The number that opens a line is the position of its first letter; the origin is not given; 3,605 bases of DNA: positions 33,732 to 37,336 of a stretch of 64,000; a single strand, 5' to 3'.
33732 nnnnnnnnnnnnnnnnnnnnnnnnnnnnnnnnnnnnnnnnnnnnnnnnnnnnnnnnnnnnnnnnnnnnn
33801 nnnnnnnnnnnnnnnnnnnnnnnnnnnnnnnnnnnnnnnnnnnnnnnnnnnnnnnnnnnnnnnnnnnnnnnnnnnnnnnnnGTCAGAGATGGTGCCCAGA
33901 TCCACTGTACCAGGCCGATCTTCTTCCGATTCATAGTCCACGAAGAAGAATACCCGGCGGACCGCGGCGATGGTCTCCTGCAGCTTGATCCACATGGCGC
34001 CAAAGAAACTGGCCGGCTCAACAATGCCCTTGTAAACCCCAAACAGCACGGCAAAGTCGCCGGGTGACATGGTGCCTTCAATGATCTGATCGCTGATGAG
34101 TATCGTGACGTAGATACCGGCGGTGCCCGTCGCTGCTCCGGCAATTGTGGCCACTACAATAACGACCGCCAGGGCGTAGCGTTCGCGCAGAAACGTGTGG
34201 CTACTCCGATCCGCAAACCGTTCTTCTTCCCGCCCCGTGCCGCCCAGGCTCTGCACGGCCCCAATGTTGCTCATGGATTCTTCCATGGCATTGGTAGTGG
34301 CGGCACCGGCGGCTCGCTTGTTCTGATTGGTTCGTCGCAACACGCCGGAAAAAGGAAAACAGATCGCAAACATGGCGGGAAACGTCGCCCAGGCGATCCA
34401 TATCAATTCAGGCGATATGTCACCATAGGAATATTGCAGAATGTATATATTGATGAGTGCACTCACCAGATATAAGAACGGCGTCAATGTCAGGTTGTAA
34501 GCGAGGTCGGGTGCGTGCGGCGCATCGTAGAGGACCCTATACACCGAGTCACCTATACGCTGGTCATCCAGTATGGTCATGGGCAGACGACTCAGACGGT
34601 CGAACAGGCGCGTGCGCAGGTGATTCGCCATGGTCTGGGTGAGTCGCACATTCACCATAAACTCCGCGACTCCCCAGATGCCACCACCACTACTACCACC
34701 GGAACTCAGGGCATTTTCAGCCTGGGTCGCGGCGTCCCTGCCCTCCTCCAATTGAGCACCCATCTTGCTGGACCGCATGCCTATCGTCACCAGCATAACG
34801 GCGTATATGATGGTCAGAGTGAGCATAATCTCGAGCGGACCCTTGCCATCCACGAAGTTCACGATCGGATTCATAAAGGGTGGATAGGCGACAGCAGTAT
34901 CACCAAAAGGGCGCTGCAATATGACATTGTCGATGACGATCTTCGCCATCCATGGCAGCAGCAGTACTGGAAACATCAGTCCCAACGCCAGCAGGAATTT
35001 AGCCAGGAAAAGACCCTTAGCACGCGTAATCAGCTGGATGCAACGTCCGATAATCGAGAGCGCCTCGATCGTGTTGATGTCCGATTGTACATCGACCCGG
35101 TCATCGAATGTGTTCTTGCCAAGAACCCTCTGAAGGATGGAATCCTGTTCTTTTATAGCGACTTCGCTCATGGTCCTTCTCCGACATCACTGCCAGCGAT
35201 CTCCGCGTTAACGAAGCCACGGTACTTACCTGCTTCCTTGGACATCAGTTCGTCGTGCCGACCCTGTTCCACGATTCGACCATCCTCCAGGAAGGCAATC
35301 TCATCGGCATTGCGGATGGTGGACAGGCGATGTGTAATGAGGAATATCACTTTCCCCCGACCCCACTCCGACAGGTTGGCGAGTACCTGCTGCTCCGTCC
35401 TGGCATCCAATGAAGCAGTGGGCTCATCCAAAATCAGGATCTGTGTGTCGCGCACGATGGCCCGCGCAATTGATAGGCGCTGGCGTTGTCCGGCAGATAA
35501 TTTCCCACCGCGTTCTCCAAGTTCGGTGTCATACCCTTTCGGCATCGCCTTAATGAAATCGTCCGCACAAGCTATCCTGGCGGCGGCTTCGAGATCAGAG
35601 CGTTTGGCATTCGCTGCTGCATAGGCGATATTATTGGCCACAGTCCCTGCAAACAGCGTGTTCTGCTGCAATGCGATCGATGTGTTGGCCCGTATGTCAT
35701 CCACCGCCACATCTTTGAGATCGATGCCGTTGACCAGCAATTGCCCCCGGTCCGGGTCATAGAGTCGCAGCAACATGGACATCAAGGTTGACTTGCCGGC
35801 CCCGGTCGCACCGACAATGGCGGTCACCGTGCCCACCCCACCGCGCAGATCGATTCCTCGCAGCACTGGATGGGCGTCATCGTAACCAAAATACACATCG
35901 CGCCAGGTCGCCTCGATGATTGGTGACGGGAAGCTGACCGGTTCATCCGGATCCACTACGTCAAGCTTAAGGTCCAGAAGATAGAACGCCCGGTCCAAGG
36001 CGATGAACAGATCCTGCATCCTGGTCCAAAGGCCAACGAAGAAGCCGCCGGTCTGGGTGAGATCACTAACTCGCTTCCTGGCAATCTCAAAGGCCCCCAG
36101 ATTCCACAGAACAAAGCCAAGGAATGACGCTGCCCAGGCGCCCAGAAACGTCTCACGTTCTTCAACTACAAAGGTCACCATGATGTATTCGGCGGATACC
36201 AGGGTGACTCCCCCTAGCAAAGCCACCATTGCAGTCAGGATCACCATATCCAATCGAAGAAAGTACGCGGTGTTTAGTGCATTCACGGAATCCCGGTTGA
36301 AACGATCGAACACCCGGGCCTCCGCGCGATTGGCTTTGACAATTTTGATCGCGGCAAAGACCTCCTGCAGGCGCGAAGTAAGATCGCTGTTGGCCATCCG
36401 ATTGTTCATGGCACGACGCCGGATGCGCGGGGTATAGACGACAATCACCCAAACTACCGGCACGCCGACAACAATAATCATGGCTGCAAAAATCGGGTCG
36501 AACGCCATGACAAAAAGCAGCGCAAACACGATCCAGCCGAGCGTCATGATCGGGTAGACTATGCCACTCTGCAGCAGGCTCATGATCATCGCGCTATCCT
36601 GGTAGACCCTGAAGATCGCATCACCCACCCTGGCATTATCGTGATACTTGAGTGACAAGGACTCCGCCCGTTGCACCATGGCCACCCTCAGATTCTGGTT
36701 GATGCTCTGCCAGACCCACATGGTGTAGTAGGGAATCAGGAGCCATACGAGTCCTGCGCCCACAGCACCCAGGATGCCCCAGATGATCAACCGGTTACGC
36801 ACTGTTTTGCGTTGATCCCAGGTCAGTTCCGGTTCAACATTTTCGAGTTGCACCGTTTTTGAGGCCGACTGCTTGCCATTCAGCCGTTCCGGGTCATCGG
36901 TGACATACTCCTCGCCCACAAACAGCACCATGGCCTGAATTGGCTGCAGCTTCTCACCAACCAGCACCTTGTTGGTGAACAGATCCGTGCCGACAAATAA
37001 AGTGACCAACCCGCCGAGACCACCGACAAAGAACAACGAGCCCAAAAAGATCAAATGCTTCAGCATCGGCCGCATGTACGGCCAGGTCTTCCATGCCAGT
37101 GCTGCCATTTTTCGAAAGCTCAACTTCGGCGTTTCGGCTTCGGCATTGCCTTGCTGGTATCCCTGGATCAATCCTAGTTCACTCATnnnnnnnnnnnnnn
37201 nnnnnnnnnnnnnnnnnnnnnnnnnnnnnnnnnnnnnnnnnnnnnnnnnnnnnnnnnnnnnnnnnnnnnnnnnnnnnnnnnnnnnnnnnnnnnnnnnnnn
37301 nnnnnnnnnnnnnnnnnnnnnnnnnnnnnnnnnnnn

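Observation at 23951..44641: Three paralogous two-gene ABC exporter modules linked to Rph/PpsA-like phosphotransferases, one reduced to a relic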

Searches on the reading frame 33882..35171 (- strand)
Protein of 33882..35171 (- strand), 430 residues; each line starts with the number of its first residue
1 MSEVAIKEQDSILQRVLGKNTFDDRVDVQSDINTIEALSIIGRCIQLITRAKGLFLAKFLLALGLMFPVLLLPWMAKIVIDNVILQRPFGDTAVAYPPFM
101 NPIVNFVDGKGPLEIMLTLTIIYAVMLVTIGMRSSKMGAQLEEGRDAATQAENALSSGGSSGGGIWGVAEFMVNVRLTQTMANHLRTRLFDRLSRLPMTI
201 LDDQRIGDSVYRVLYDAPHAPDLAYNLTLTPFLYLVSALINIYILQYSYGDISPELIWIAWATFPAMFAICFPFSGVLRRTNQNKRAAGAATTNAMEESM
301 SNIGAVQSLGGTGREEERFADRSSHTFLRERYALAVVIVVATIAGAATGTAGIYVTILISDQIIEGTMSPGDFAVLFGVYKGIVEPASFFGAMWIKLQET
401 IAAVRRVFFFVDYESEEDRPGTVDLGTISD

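Call 20: find_related_loci(query=A2, collection=genome_contigs, flank=10000)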
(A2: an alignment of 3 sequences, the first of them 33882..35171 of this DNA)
Query A2 (430 aa) in genome_contigs; peptide patterns used: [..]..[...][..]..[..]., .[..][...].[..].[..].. (x = any residue, [..] = any of these).
174 stretches matched a pattern; 140 encode a relative of the query (tblastn E <= 1e-3); the best 80 are kept; 80 distinct loci.
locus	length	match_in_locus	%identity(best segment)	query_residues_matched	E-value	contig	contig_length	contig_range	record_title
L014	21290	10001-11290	63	1-430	0e+0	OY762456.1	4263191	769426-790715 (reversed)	MAG: Pseudomonadales bacterium isolate 55de8a68-c5b3-443f-b747-9f40e672fbd7 genome assembly, chromosome: 1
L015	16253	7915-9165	68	4-420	0e+0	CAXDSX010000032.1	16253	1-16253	MAG TPA_asm: uncultured Pseudomonadales bacterium isolate SRR5788082_binner13_Refined_4 genome assembly, contig: ERZ2439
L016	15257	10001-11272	64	7-430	2e-178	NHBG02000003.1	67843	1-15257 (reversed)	MAG: Gammaproteobacteria bacterium TMED1 NHBG01000007.1, whole genome shotgun sequence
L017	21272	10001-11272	63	7-430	1e-177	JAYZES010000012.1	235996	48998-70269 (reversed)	MAG: Pseudomonadota bacterium isolate XB_MAG148 DB_MAG148_0012, whole genome shotgun sequence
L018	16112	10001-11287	64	1-429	0e+0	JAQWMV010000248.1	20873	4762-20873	MAG: Pseudomonadales bacterium isolate cluster2_bin.161 k141_2475640, whole genome shotgun sequence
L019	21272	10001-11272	62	7-430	4e-167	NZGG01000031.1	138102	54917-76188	MAG: Gammaproteobacteria bacterium isolate MED690 MHASMcontig_685211, whole genome shotgun sequence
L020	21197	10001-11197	61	22-419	1e-161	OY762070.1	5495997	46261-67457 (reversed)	MAG: Pseudomonadales bacterium isolate ac928a3f-4c2e-4f54-a756-792d58c1f79c genome assembly, chromosome: 1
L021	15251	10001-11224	57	22-428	1e-150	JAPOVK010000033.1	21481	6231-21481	MAG: Gammaproteobacteria bacterium isolate COS1_bin_18 NODE_777_length_21481_cov_27.594, whole genome shotgun sequence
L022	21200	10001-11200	54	22-421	3e-152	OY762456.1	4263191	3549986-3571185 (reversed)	MAG: Pseudomonadales bacterium isolate 55de8a68-c5b3-443f-b747-9f40e672fbd7 genome assembly, chromosome: 1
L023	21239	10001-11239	57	18-429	8e-150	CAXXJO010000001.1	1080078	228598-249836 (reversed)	MAG: Pseudomonadales bacterium isolate c5c9f45e-28c9-4f0a-806d-e61ce6d83dd2 genome assembly, contig: contig_1, whole gen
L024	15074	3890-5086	57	22-419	1e-148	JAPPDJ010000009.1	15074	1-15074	MAG: Gammaproteobacteria bacterium isolate IRC4_bin_23 NODE_2278_length_15074_cov_11.1762, whole genome shotgun sequence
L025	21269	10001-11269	55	1-419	1e-148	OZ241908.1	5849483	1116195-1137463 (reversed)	MAG: Candidatus Azotimanducaceae bacterium isolate 16e1fe49-7b92-4528-a68f-5a19ecc53174 genome assembly, chromosome: 1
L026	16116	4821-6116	54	1-430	3e-158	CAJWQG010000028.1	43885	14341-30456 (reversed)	MAG TPA_asm: uncultured Gammaproteobacteria bacterium isolate ERR599094_bin.30_MetaBAT_v2.12.1_MAG genome assembly, cont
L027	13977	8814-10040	57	22-429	3e-147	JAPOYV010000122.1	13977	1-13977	MAG: Gammaproteobacteria bacterium isolate COS4_bin_44 NODE_3526_length_13977_cov_13.0848, whole genome shotgun sequence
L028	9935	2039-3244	58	28-429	5e-147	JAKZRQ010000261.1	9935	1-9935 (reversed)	MAG: Pseudomonadales bacterium isolate Langseth_MAG_00011 Langseth_MAG_00011_000000000261, whole genome shotgun sequence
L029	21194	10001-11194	57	32-428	2e-145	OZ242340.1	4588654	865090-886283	MAG: Pseudomonadales bacterium isolate 91155978-9a53-44d7-b5ce-53facbcce8b6 genome assembly, chromosome: 1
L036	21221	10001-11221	48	15-418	4e-127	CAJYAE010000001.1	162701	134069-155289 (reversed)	MAG TPA_asm: uncultured Gammaproteobacteria bacterium isolate ERR2098389_bin.52_MetaBAT_v2.12.1_MAG genome assembly, con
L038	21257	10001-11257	47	8-418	6e-127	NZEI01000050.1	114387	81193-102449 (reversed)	MAG: Gammaproteobacteria bacterium isolate ARS1012 11612, whole genome shotgun sequence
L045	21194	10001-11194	48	22-416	7e-119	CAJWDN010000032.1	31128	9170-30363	MAG TPA_asm: uncultured Gammaproteobacteria bacterium isolate ERR599050_bin.81_MetaBAT_v2.12.1_MAG genome assembly, cont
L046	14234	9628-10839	49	20-419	9e-117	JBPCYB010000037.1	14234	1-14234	MAG: Woeseiaceae bacterium isolate MAG_seacave_121 S1Ck127_6752469, whole genome shotgun sequence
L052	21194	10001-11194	47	22-416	8e-114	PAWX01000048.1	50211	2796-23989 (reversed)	MAG: Gammaproteobacteria bacterium isolate SAT133 330022, whole genome shotgun sequence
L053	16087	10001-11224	46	14-418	7e-114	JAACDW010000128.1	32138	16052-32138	MAG: Proteobacteria bacterium isolate HS5SWF_bin.30 HS5swf_k87_834464_1_32138, whole genome shotgun sequence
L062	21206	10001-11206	42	19-416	3e-97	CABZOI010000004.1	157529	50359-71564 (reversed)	MAG: uncultured SAR92 cluster bacterium isolate AG-896-F13 genome assembly, contig: AG-896-F13_NODE_4, whole genome shot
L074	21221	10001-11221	38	26-430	5e-85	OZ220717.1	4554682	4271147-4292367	MAG: Pseudomonadales bacterium isolate e958075d-7ee5-44b9-87ba-8c9210635fca genome assembly, chromosome: 1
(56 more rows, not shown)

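Call 27: search_protein_families(library=pfam, proteins=[L046:5469-6959:+, L046:6952-7719:+, L046:11605-12783:+, L046:12780-14195:+, L062:5958-7304:+, L062:7305-8075:+, L062:11981-13153:+, L062:5004-5774:-, L036:5730-7094:+, L036:7262-8014:+], max_evalue=0.0001)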
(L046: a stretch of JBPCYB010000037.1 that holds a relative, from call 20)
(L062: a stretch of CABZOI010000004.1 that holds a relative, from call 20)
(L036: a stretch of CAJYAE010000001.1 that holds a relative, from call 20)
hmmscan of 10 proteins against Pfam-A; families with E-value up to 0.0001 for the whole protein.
L046:5469-6959:+ (496 aa): 2 families
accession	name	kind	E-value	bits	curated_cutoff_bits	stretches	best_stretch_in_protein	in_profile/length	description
PF00251.26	Glyco_hydro_32N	-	3.5e-64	217.7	22.1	1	56-342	1-307/307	Glycosyl hydrolases family 32 N-terminal domain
PF08244.19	Glyco_hydro_32C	-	6.9e-09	36.4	21.9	1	345-482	1-154/158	Glycosyl hydrolases family 32 C terminal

L046:6952-7719:+ (255 aa): 3 families
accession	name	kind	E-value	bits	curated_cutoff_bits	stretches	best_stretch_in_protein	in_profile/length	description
PF12850.12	Metallophos_2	-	3.8e-21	76.1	27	1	7-187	2-144/154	Calcineurin-like phosphoesterase superfamily domain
PF00149.33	Metallophos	-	3e-13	51.1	21.5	1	7-161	2-190/191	Calcineurin-like phosphoesterase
PF14582.11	Metallophos_3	-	4.9e-05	23.2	28.2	0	1-51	1-53/259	Metallophosphoesterase, calcineurin superfamily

L046:11605-12783:+ (392 aa): 1 family
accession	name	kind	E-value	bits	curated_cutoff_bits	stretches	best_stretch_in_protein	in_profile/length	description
PF11288.14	DUF3089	-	6.3e-57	192.9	23.4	1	86-289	3-207/207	Protein of unknown function (DUF3089)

L046:12780-14195:+ (471 aa): 3 families
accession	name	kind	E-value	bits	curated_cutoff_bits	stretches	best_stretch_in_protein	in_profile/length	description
PF00884.28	Sulfatase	-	1e-63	215.9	25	1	25-353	1-300/301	Sulfatase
PF16347.10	SGSH_C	-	3.7e-10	40.6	29.3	1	309-437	8-148/154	N-sulphoglucosamine sulphohydrolase, C-terminal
PF01663.27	Phosphodiest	-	1.2e-06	28.9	23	0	257-298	184-225/342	Type I phosphodiesterase / nucleotide pyrophosphatase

L062:5958-7304:+ (448 aa): 2 families
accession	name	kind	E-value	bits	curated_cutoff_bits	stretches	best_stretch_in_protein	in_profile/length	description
PF00251.26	Glyco_hydro_32N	-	2.3e-70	238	22.1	1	13-294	1-304/307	Glycosyl hydrolases family 32 N-terminal domain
PF08244.19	Glyco_hydro_32C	-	5.2e-07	30.3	21.9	1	301-410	1-126/158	Glycosyl hydrolases family 32 C terminal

L062:7305-8075:+ (256 aa): 2 families
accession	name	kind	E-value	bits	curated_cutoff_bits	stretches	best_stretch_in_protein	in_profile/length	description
PF12850.12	Metallophos_2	-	1.7e-19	70.8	27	1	8-195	2-150/154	Calcineurin-like phosphoesterase superfamily domain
PF00149.33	Metallophos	-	6.4e-17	63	21.5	1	8-162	2-190/191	Calcineurin-like phosphoesterase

L062:11981-13153:+ (390 aa): 1 family
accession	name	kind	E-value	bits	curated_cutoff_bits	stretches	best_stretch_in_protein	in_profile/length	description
PF11288.14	DUF3089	-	1.1e-53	182.3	23.4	1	85-289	2-207/207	Protein of unknown function (DUF3089)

L062:5004-5774:- (256 aa): 8 families
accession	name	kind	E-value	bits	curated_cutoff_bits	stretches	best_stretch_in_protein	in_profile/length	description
PF00106.31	adh_short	-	3.8e-60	203.1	26.6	1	9-194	1-187/195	short chain dehydrogenase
PF13561.12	adh_short_C2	-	1.9e-51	175.4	27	1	15-244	1-230/236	Enoyl-(Acyl carrier protein) reductase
PF08659.16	KR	-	5.1e-14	53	22.6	1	12-165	4-158/180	KR domain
PF01370.27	Epimerase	-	8.3e-08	32.4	20.9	1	12-145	2-117/240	NAD dependent epimerase/dehydratase family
PF13460.12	NAD_binding_10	-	1.6e-06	28.5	27.2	1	15-144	1-99/184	NAD(P)H-binding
PF05368.20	NmrA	-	2.6e-05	24.4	27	1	9-77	3-70/298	NmrA-like family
PF16363.11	GDP_Man_Dehyd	-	3.2e-05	24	27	1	12-77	1-74/332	GDP-mannose 4,6 dehydratase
PF02719.21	Polysacc_synt_2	-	8.7e-05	22.3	20.2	0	12-132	2-121/293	Polysaccharide biosynthesis protein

L036:5730-7094:+ (454 aa): 2 families
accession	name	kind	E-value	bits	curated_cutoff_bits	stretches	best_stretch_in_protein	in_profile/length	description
PF00251.26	Glyco_hydro_32N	-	1.2e-63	216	22.1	1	14-291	1-300/307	Glycosyl hydrolases family 32 N-terminal domain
PF08244.19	Glyco_hydro_32C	-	5.3e-05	23.7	21.9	1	303-446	1-156/158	Glycosyl hydrolases family 32 C terminal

L036:7262-8014:+ (250 aa): 2 families
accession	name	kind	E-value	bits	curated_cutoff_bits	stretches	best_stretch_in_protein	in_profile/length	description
PF12850.12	Metallophos_2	-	4.4e-25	88.9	27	1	1-180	1-142/154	Calcineurin-like phosphoesterase superfamily domain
PF00149.33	Metallophos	-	8.7e-17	62.6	21.5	1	1-156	1-190/191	Calcineurin-like phosphoesterase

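Call 45: search_protein_families(library=pfam, proteins=[L038:17846-18502:+, L053:1178-2557:-, L016:4520-6499:-, L052:14915-16045:-, L045:951-1844:+, L014:16741-19779:-, L029:6410-7579:+, L074:5358-6362:-], max_evalue=0.001)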
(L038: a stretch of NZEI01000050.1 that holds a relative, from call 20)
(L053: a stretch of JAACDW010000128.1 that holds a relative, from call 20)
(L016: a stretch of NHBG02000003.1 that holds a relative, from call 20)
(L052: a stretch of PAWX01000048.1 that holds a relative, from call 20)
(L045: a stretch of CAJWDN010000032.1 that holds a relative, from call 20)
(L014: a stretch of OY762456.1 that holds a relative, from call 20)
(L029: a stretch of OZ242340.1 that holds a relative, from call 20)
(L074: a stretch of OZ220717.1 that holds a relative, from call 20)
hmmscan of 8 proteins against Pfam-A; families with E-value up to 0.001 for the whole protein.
L038:17846-18502:+ (218 aa): 0 families

L053:1178-2557:- (459 aa): 1 family
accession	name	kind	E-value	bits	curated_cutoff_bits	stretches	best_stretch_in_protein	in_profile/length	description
PF03747.19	ADP_ribosyl_GH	-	1.5e-47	163.1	26.2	1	117-419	2-286/287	ADP-ribosylglycohydrolase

L016:4520-6499:- (659 aa): 1 family
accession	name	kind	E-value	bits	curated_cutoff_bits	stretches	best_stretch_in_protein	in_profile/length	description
PF12228.14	DUF3604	-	2.7e-217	723.3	20.4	2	363-659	287-591/591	Protein of unknown function (DUF3604)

L052:14915-16045:- (376 aa): 2 families
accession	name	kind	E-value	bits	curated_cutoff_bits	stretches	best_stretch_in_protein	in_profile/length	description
PF13378.12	MR_MLE_C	-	2.9e-49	168.2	29.4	1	152-365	1-217/219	Enolase C-terminal domain-like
PF02746.21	MR_MLE_N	-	4e-13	50.1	22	1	38-132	24-117/117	Mandelate racemase / muconate lactonizing enzyme, N-terminal domain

L045:951-1844:+ (297 aa): 1 family
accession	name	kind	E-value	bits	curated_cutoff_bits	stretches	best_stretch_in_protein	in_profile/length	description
PF04199.19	Cyclase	-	9.5e-07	29.6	23.1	1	89-226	19-138/142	Putative cyclase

L014:16741-19779:- (1012 aa): 2 families
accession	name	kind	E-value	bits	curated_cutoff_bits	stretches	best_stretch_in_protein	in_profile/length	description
PF00593.30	TonB_dep_Rec_b-barrel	-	2.2e-21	77.7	27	1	470-977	38-436/436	TonB dependent receptor-like, beta-barrel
PF07715.20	Plug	-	1.1e-11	45.7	23.9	1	98-208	3-106/107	TonB-dependent Receptor Plug Domain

L029:6410-7579:+ (389 aa): 1 family
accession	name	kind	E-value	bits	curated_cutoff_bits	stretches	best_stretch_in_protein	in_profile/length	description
PF02515.22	CoA_transf_3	-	1.5e-113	380.1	23.3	1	63-387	1-329/366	CoA-transferase family III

L074:5358-6362:- (334 aa): 3 families
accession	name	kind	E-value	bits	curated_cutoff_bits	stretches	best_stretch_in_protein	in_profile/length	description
PF00756.26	Esterase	-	1.9e-24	87.2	22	1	69-278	5-195/251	Putative esterase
PF12146.15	Hydrolase_4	-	3.6e-07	30.2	27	1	180-252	47-117/239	Serine aminopeptidase, S33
PF00561.26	Abhydrolase_1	-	4.9e-05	23.5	25.8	1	192-247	51-110/245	alpha/beta hydrolase fold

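Call 54: search_protein_families(library=ncbifam, proteins=[L046:5469-6959:+, L046:6952-7719:+, L046:11605-12783:+], max_evalue=1e-10)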
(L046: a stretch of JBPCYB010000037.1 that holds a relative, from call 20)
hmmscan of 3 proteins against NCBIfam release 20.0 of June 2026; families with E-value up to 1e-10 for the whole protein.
L046:5469-6959:+ (496 aa): 2 families
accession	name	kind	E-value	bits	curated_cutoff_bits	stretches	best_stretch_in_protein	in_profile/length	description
TIGR01322.1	scrB_fam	subfamily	3.9e-51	174.2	356.4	1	51-456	13-441/447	sucrose-6-phosphate hydrolase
NF041092.1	beta-fruc_BfrA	equivalog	2.4e-44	151.8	900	1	52-472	3-418/433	beta-fructosidase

L046:6952-7719:+ (255 aa): 2 families
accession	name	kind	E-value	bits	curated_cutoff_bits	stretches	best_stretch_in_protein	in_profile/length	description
TIGR00040.1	yfcE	subfamily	2.9e-17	63.2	56.25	1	7-192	2-147/158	YfcE family phosphodiesterase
NF006988.0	PRK09453.1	equivalog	6.2e-17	62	117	0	114-194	95-161/183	phosphodiesterase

L046:11605-12783:+ (392 aa): 0 families

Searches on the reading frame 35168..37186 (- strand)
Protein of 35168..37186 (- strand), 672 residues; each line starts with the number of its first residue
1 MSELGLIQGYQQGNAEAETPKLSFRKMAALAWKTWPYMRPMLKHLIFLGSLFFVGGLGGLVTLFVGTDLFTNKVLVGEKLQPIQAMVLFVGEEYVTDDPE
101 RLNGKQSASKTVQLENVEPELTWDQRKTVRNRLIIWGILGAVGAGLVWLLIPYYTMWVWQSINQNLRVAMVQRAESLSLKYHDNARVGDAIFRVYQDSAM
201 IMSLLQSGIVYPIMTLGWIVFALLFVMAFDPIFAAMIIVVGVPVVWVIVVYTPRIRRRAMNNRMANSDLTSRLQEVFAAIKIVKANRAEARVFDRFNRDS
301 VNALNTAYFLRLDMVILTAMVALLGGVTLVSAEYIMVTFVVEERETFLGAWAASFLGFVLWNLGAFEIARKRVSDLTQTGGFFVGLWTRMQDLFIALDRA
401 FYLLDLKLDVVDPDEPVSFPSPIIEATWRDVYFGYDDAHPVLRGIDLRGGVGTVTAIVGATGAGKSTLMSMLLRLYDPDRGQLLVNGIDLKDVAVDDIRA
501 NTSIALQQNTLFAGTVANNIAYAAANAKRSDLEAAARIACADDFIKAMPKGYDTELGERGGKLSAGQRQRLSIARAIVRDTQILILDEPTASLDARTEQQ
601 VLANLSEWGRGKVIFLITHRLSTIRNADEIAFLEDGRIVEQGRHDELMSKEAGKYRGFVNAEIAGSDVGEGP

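Call 3: search_protein_families(library=pfam, proteins=[window:35168-37186:-])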
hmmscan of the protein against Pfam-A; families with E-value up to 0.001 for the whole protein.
window:35168-37186:- (672 aa): 3 families
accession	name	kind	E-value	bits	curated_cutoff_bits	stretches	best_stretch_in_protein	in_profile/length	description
PF00005.33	ABC_tran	-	9.6e-29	101.2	25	1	444-591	3-137/137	ABC transporter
PF00664.28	ABC_membrane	-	3.1e-16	60.3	28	1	133-330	43-240/274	ABC transporter transmembrane region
PF02463.25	SMC_N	-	0.00023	21.1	40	0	507-630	135-208/220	RecF/RecN/SMC N terminal domain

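Call 6: search_protein_families(library=ncbifam, proteins=[window:35168-37186:-], max_evalue=1e-10)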
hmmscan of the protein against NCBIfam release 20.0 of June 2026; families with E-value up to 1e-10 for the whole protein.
window:35168-37186:- (672 aa): 160 families (the best 25 are shown)
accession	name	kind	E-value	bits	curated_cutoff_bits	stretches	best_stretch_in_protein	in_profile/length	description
TIGR02204.1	MsbA_rel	hypoth_equivalog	2.2e-91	307.3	780.4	1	150-656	77-569/576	ABC transporter, permease/ATP-binding protein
TIGR02203.1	MsbA_lipidA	equivalog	4.2e-90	302.9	602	1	143-656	67-563/572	lipid A export permease/ATP-binding protein MsbA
NF045513.1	HepA_fam_ABC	equivalog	3.8e-88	296.5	725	1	153-651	117-599/610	heterocyst formation ABC transporter subunit HepA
NF052233.1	CphA_assoc_ABC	equivalog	1.1e-81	275.3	880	1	142-657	237-739/766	cyanophycin metabolism-associated ABC transporter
TIGR01846.1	type_I_sec_HlyB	subfamily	4e-81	273.3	725.55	1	162-655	210-685/694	type I secretion system permease/ATPase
TIGR00958.1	3a01208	subfamily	4.7e-75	253.2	874.6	1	159-656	229-708/711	antigen peptide transporter 2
NF010178.0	PRK13657.1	equivalog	1.9e-73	247.8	733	1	168-661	93-569/588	glucan ABC transporter ATP-binding protein/ permease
NF008381.0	PRK11176.1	equivalog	7e-72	242.6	867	1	150-656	84-573/582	lipid A ABC transporter ATP-binding protein/permease MsbA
TIGR03375.1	type_I_sec_LssB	subfamily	3.1e-71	240.6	693.1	1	165-651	223-692/696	type I secretion system permease/ATPase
TIGR03796.1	NHLM_micro_ABC1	equivalog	1.7e-69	234.8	853.3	1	144-658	207-708/710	NHLP family bacteriocin export ABC transporter peptidase/permease/ATPase subunit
TIGR02868.1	CydC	equivalog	1.7e-64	218.3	329.05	1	163-621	85-530/530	thiol reductant ABC exporter subunit CydC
TIGR03797.1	NHLM_micro_ABC2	equivalog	2.3e-64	218.1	709.4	1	141-655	186-678/686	NHLP bacteriocin export ABC transporter permease/ATPase subunit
TIGR02857.1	CydD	equivalog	4.7e-64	217.2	435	1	424-631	320-527/529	thiol reductant ABC exporter subunit CydD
NF008055.0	PRK10789.1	equivalog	5.1e-64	216.7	845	1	130-657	53-566/590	SmdA family multidrug ABC transporter permease/ATP-binding protein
TIGR01193.1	bacteriocin_ABC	subfamily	1.6e-60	205.5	523.85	1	428-656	476-703/708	peptide cleavage/export ABC transporter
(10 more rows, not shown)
